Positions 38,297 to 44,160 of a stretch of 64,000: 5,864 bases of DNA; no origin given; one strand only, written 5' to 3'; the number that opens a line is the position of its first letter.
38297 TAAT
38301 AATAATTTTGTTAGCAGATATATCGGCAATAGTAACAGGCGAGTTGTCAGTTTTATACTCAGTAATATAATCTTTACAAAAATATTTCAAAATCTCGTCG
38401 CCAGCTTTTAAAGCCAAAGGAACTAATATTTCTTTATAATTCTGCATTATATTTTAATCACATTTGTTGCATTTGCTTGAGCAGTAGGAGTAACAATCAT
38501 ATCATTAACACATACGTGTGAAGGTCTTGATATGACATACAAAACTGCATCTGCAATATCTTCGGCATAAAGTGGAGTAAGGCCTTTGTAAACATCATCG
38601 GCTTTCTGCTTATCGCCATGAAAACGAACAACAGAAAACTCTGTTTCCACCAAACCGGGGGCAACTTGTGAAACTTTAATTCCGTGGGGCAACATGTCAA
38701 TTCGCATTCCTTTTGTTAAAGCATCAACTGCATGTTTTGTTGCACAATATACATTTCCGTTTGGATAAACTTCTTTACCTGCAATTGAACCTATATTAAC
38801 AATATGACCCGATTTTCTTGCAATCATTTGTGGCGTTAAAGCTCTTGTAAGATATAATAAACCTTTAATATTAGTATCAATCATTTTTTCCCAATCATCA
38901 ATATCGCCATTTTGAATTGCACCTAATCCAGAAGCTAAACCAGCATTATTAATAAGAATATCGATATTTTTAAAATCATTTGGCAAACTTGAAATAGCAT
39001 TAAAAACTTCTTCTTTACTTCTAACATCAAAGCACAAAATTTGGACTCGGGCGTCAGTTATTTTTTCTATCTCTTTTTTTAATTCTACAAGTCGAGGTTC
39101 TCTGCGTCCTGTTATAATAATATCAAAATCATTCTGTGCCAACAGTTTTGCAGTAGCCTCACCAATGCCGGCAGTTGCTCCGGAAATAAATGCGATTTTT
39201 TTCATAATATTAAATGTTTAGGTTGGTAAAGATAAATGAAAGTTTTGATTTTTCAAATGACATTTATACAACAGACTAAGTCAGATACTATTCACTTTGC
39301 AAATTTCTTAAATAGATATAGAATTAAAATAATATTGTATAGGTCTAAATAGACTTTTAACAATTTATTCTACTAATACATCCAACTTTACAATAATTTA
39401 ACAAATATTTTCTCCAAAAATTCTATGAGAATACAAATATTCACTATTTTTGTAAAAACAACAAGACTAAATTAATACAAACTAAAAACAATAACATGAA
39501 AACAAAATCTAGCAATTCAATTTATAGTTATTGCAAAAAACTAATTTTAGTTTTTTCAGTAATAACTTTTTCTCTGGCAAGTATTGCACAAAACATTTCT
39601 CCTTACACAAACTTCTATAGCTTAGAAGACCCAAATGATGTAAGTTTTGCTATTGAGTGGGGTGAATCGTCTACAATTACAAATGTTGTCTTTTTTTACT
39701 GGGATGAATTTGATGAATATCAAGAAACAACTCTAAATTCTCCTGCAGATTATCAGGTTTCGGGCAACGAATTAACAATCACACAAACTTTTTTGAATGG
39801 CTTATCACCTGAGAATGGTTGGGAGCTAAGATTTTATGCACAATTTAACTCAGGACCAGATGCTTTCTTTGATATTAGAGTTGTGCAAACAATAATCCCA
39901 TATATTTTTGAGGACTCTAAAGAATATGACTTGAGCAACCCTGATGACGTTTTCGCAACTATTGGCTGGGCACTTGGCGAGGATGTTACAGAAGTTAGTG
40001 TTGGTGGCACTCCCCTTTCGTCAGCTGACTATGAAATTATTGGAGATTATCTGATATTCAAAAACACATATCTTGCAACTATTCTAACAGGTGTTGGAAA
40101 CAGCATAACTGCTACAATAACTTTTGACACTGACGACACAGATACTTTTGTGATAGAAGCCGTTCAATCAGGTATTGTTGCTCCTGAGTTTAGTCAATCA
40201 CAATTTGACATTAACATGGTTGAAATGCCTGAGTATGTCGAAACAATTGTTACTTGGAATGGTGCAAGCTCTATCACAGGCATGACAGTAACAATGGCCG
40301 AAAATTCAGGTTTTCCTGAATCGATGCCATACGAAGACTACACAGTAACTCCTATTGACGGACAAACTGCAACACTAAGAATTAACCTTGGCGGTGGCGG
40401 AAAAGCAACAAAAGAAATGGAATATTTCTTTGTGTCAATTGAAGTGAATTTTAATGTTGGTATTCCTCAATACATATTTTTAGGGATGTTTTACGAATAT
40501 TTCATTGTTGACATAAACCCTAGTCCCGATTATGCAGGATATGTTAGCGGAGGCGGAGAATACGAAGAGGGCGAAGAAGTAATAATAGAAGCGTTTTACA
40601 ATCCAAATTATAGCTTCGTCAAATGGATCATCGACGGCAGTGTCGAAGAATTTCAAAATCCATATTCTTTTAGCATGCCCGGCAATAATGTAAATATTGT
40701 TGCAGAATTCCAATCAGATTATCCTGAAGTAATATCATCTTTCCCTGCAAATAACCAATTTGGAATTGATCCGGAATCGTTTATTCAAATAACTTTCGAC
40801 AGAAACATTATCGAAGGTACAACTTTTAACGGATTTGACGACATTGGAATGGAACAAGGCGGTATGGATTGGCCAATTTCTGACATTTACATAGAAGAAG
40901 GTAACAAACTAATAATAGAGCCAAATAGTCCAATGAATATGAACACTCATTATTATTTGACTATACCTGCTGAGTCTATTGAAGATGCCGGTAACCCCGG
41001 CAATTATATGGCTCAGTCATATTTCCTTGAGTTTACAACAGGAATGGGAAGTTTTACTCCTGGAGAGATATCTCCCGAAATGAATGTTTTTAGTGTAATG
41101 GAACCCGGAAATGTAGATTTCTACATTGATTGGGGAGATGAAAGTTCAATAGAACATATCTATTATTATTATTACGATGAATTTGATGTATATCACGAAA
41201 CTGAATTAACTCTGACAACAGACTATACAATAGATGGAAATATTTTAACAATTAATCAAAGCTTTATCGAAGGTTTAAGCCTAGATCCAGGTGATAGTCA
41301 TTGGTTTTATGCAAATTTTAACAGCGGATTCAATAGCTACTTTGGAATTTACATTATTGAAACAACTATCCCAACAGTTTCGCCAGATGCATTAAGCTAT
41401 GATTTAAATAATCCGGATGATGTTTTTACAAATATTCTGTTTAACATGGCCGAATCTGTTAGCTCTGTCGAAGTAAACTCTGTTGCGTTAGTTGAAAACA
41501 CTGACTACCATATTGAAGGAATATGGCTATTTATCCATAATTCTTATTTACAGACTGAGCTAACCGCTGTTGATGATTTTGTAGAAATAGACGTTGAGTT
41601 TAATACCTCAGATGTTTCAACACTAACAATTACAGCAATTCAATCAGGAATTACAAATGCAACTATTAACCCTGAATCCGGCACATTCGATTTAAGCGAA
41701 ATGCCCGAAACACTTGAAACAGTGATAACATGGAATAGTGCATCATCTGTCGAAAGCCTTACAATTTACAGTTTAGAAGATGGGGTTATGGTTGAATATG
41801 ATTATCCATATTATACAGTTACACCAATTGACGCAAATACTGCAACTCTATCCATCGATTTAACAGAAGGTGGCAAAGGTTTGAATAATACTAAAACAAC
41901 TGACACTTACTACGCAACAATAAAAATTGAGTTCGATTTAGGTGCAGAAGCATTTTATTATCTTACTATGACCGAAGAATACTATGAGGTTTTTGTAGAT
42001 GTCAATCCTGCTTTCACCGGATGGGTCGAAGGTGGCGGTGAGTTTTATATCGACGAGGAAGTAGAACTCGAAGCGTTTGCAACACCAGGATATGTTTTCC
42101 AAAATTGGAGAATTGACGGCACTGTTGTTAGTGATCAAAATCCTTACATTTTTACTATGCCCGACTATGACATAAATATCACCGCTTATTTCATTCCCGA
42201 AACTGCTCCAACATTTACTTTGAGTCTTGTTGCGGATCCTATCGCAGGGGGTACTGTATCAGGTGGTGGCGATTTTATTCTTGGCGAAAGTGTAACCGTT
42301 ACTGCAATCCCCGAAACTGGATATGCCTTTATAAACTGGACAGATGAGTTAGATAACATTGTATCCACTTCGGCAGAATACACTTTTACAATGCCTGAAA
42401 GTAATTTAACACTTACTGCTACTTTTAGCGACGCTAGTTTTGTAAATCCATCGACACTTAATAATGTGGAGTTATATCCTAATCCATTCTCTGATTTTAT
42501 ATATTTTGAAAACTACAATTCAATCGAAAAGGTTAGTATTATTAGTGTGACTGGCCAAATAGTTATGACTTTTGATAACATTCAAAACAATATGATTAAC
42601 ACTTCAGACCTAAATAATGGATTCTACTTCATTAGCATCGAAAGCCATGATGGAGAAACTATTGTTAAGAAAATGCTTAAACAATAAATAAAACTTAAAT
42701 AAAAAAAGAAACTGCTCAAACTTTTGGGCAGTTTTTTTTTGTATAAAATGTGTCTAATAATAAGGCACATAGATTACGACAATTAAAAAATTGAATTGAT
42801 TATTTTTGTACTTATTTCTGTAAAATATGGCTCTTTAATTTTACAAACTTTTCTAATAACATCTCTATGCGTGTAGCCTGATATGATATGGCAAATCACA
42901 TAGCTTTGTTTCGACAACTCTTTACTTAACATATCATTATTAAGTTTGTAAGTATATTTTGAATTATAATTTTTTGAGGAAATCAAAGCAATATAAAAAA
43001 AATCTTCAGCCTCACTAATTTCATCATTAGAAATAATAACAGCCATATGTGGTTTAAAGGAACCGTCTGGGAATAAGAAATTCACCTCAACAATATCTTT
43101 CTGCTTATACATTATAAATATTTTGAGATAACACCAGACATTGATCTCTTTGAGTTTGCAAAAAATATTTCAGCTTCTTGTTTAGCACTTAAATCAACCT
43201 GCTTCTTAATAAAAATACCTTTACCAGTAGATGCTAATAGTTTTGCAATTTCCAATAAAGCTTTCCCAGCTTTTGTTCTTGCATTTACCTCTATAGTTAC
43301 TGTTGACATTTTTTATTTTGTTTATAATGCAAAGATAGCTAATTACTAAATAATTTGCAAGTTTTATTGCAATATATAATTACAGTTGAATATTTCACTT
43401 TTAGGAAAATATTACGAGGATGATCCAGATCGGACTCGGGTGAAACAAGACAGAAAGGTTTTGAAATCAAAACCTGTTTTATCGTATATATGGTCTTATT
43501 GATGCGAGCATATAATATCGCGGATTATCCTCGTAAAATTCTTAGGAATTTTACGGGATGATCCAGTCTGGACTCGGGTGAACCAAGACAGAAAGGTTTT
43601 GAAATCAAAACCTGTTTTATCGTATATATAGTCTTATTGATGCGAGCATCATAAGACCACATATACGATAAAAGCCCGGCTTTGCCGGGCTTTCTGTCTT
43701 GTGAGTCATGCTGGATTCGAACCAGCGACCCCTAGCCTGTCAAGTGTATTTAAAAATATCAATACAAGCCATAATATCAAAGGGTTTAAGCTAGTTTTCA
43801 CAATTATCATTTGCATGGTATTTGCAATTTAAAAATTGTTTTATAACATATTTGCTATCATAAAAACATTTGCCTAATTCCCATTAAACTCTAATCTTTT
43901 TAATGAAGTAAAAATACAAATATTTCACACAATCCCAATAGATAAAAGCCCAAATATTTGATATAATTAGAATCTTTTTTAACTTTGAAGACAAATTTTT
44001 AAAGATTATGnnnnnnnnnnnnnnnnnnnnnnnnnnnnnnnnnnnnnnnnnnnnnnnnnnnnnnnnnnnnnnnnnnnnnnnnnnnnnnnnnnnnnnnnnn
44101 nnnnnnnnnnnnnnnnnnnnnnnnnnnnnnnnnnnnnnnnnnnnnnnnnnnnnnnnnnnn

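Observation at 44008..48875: Cargo operon: helicase-less nuclease-MTase (Type IIG/ISP-like) tightly coupled to two 2-TM membrane proteins - candidate composite or undescribed defence system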

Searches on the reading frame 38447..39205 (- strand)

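Call 11: search_protein_families(library=pfam, proteins=[window:38447-39205:-], max_evalue=0.01)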
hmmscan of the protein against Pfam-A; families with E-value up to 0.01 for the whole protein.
window:38447-39205:- (252 aa): 5 families
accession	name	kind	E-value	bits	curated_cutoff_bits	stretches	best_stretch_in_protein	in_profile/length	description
PF00106.31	adh_short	-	5.2e-55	186.4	26.6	1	3-191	1-187/195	short chain dehydrogenase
PF13561.12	adh_short_C2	-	5.8e-41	141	27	1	9-231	1-223/236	Enoyl-(Acyl carrier protein) reductase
PF08659.16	KR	-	4.9e-15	56.3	22.6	1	6-168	4-164/180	KR domain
PF01370.27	Epimerase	-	3.6e-05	23.7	20.9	1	6-161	2-150/240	NAD dependent epimerase/dehydratase family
PF02719.21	Polysacc_synt_2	-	5.1e-05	23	20.2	1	6-195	2-168/293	Polysaccharide biosynthesis protein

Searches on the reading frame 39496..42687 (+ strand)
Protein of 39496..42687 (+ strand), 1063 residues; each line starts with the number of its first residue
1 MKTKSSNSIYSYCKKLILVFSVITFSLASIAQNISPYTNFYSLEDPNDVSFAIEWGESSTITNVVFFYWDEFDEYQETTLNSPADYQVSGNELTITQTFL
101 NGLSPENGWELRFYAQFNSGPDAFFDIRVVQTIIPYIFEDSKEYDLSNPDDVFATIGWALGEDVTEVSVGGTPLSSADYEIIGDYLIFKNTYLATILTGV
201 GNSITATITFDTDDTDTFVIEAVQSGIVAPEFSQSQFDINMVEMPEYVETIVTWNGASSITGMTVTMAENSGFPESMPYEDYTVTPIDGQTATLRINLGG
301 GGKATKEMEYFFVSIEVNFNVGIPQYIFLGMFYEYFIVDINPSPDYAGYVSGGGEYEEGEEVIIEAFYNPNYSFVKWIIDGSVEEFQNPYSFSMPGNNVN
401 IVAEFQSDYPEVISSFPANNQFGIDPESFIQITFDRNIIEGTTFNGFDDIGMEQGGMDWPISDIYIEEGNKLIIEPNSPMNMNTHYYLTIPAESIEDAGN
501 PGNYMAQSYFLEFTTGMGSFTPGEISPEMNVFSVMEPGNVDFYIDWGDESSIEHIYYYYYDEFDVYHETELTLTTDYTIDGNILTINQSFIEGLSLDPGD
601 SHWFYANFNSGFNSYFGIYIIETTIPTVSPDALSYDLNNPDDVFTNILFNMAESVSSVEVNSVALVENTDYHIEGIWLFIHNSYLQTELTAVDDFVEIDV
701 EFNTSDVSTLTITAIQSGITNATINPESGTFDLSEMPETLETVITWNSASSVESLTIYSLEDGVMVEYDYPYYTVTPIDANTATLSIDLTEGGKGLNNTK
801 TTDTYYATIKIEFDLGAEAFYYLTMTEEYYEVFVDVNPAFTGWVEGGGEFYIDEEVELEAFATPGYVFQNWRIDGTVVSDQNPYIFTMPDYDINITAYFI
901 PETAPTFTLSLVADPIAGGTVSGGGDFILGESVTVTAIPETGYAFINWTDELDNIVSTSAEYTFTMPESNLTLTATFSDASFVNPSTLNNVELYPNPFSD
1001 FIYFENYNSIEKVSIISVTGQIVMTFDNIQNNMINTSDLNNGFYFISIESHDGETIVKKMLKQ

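Call 11: search_protein_families(library=pfam, proteins=[window:39496-42687:+], max_evalue=0.01)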
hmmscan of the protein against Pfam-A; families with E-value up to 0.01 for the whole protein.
window:39496-42687:+ (1063 aa): 5 families
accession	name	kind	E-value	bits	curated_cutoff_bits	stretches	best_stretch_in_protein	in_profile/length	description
PF18998.6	Flg_new_2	-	5.8e-46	154.8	23.6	3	912-979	4-71/73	Divergent InlB B-repeat domain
PF03442.20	CBM_X2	-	8.3e-32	109.6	28.9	4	628-712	1-83/83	Carbohydrate binding domain X2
PF18962.6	Por_Secre_tail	-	1.6e-12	47.9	27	1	993-1060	1-73/75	Secretion system C-terminal sorting domain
PF13205.12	Big_5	-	2.3e-12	48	23.6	1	409-515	4-105/105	Bacterial Ig-like domain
PF09479.16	Flg_new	-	0.0028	18.2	27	0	918-975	9-64/65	Listeria-Bacteroides repeat domain (List_Bact_rpt)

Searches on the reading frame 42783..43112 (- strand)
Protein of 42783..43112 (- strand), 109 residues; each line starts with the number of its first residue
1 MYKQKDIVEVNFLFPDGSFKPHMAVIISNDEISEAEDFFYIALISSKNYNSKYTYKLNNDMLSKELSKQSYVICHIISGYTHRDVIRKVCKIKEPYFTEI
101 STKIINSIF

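Call 3: search_protein_families(library=pfam, proteins=[window:42783-43112:-], max_evalue=0.1)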
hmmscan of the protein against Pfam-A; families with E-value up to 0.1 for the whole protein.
window:42783-43112:- (109 aa): 2 families
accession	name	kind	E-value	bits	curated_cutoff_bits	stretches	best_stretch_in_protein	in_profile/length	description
PF02452.23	PemK_toxin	-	7.8e-10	39.4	23.1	1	3-106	1-107/109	PemK-like, MazF-like toxin of type II toxin-antitoxin system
PF21717.2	DTX3L_a-b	-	0.02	15.3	27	1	56-90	4-38/62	DTX3L, alpha/beta domain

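Call 4: search_protein_families(library=padloc, proteins=[window:42783-43112:-], max_evalue=0.1)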
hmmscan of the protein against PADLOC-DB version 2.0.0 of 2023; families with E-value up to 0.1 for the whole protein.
window:42783-43112:- (109 aa): 1 family
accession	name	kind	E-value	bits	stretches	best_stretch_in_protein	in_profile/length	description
PDLC02363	PycTM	-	0.00038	18.4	1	34-78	83-126/154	-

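Call 5: search_protein_families(library=ncbifam, proteins=[window:42783-43112:-], max_evalue=0.1)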
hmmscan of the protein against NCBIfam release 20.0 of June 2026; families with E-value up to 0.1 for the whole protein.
window:42783-43112:- (109 aa): 0 families

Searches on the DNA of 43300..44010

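Call 84: search_rna_families(source=window, start=43300, end=44010, threshold=evalue, max_evalue=1)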
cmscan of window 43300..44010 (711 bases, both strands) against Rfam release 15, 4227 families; matches with E-value up to 1: 5.
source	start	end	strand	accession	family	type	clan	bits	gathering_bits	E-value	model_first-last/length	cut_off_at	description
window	43664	43772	-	RF02435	SpF41_sRNA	Gene; sRNA;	-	24.2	52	0.22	1-105/105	no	Streptococcus sRNA SpF41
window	43671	43726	-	RF01116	Yfr1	Gene; sRNA;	-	20.3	38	0.16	1-59/59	no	Cyanobacterial functional RNA 1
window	43672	43743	-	RF02236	asX2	Gene; sRNA;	-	19.2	70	0.34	1-87/87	no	Xanthomonas sRNA asX2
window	43607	43699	+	RF00077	SraB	Gene; sRNA;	-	17.5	130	0.63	1-169/169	no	SraB RNA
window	43670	43693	-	RF01519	CC0196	Gene; sRNA;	-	16.5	35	0.44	32-58/58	no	Caulobacter sRNA CC0196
